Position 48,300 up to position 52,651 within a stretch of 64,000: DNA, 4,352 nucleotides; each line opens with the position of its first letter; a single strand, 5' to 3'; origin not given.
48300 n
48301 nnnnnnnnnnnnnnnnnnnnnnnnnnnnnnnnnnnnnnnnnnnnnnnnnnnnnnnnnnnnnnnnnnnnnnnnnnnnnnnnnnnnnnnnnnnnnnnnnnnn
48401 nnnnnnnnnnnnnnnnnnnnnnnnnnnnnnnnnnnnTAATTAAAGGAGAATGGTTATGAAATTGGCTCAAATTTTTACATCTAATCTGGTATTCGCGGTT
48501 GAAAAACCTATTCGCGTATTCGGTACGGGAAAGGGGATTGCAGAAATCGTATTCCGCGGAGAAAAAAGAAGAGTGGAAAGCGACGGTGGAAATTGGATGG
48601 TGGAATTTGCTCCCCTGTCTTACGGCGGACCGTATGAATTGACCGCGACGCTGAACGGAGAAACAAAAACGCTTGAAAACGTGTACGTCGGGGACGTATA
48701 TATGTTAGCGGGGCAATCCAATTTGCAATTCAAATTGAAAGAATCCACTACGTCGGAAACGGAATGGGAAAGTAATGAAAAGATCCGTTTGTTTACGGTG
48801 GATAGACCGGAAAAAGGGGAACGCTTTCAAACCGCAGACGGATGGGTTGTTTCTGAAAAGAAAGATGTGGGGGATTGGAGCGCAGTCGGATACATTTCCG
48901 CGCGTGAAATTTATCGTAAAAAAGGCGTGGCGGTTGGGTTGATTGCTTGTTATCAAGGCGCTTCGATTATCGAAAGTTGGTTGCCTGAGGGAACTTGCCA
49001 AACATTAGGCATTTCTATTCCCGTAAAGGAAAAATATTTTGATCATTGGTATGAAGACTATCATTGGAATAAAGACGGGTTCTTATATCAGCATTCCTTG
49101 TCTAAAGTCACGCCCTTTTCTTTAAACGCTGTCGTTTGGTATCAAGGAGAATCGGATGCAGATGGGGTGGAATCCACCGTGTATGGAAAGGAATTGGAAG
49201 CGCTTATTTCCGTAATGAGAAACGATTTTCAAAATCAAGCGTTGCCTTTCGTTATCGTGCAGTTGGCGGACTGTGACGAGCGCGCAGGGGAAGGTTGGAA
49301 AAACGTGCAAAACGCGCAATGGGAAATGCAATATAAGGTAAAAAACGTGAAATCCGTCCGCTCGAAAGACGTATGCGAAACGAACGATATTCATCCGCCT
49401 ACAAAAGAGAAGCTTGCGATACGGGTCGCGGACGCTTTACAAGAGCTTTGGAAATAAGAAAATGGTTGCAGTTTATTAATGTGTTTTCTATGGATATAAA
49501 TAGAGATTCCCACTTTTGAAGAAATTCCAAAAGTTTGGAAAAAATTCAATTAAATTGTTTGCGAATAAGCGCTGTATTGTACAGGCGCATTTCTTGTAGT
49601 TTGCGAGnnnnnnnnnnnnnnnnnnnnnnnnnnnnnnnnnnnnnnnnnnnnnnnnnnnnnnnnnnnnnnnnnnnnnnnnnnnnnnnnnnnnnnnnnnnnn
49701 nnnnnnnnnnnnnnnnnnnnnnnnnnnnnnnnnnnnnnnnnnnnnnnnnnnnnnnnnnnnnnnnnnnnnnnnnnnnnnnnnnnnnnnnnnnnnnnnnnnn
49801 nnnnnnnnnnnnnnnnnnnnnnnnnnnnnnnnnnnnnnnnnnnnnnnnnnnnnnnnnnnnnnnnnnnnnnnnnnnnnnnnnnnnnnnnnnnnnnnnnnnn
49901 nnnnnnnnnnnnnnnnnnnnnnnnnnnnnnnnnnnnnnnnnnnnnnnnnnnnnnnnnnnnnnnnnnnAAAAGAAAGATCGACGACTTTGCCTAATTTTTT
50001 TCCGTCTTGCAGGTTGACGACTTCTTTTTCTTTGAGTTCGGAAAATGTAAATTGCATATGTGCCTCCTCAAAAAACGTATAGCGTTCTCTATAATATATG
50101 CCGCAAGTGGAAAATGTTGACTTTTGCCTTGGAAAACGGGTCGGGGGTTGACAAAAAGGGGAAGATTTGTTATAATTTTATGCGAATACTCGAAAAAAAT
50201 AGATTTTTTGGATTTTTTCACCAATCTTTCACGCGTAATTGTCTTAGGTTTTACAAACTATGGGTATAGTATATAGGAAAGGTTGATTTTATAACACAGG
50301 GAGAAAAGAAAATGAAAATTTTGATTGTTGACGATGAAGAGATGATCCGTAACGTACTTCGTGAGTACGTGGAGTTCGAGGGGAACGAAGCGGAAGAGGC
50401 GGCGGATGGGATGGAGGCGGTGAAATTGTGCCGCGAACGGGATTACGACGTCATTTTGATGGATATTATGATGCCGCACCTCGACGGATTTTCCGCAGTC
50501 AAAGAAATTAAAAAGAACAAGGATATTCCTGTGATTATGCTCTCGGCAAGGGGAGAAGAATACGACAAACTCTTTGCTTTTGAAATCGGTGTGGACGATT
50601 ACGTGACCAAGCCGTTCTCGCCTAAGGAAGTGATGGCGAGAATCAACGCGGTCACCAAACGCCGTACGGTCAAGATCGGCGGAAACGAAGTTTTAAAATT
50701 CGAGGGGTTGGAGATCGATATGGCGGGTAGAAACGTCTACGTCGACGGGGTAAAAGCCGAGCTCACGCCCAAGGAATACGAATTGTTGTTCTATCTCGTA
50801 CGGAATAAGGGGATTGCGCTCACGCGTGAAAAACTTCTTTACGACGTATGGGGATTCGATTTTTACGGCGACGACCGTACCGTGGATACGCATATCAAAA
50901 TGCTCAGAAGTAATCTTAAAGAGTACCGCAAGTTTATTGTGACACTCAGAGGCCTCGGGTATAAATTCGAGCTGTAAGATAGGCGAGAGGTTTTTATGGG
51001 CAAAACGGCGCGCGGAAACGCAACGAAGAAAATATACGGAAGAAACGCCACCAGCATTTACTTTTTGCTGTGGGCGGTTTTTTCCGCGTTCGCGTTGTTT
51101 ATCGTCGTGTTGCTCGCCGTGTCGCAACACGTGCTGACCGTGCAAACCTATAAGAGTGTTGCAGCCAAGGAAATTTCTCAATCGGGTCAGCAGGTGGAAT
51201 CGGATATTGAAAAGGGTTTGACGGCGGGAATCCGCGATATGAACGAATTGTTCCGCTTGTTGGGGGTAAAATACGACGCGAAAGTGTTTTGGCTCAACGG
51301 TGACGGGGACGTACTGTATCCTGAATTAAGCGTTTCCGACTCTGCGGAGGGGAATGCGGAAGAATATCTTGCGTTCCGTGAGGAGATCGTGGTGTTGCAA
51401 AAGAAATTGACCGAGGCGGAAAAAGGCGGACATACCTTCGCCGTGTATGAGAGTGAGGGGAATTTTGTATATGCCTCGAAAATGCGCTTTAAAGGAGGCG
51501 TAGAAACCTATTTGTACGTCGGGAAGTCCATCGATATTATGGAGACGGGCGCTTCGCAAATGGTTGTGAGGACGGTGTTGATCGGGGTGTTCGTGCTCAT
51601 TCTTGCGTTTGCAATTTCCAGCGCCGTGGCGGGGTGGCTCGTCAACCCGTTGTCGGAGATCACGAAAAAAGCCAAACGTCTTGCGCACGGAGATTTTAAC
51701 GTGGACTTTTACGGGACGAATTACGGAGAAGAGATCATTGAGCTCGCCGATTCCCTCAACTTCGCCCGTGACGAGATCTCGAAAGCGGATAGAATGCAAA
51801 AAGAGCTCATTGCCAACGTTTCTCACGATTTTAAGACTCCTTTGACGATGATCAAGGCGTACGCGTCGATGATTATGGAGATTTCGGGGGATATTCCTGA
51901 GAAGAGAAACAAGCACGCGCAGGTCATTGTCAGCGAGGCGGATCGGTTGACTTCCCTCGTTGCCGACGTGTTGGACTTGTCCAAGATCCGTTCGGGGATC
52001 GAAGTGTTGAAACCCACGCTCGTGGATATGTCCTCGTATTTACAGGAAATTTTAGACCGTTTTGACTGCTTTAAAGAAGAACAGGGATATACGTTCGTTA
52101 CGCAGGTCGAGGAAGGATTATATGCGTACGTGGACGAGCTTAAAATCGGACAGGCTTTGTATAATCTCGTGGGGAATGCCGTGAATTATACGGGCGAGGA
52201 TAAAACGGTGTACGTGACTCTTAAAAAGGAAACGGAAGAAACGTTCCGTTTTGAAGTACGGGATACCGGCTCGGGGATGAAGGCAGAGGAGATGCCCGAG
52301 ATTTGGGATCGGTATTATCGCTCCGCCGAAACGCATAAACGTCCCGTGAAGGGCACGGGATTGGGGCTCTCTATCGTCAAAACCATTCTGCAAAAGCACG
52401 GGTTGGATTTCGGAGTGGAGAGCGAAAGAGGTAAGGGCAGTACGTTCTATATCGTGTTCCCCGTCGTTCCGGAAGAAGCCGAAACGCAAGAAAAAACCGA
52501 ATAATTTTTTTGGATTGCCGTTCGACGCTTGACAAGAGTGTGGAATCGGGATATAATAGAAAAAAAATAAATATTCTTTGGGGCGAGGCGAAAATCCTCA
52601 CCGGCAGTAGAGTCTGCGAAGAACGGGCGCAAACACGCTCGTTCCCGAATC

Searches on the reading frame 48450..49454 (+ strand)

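Call 84: search_protein_families(library=pfam, proteins=[window:48450-49454:+], max_evalue=0.00001)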
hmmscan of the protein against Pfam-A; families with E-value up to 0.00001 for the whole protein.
window:48450-49454:+ (335 aa): 1 family
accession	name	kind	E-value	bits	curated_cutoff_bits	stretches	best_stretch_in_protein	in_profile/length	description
PF03629.24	SASA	-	2.6e-27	96.3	24.8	1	81-328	2-222/226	Carbohydrate esterase, sialic acid-specific acetylesterase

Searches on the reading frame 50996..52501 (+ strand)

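Call 84: search_protein_families(library=pfam, proteins=[window:50996-52501:+], max_evalue=0.00001)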
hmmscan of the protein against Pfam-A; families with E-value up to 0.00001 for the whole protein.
window:50996-52501:+ (502 aa): 2 families
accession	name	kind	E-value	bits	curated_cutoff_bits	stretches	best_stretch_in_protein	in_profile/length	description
PF02518.31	HATPase_c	-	5.2e-26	91.7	26.4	1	380-490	2-109/111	Histidine kinase-, DNA gyrase B-, and HSP90-like ATPase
PF00512.31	HisKA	-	2.1e-16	60.2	26.9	1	268-334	2-66/66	His Kinase A (phospho-acceptor) domain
